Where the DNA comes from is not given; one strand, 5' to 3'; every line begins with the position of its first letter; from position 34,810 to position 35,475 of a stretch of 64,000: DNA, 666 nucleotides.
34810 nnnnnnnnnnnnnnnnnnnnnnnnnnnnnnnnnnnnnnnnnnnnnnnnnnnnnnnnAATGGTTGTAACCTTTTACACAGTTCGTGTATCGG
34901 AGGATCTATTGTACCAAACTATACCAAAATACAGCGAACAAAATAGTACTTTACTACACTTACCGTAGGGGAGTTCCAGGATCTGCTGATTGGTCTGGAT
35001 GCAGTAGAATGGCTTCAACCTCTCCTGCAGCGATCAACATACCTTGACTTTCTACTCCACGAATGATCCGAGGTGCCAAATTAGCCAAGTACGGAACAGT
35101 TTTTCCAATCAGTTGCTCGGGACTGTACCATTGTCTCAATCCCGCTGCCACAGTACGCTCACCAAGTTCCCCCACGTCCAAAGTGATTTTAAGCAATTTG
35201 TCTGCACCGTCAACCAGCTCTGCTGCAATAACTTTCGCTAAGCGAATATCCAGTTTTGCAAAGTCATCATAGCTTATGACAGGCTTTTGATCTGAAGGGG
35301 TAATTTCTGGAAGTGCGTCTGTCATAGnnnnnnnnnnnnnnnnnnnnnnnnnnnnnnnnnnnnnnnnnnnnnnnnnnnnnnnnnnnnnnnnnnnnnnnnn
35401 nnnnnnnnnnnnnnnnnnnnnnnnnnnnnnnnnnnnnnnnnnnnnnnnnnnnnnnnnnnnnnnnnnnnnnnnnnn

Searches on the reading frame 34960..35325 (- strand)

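Call 84: search_protein_families(library=pfam, proteins=[window:34960-35325:-], max_evalue=0.0001)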
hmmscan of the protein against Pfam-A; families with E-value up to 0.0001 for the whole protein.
window:34960-35325:- (121 aa): 1 family
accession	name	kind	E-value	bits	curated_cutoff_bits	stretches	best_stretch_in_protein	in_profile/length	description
PF01588.26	tRNA_bind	-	1.2e-22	80.3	27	1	27-118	1-95/96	Putative tRNA binding domain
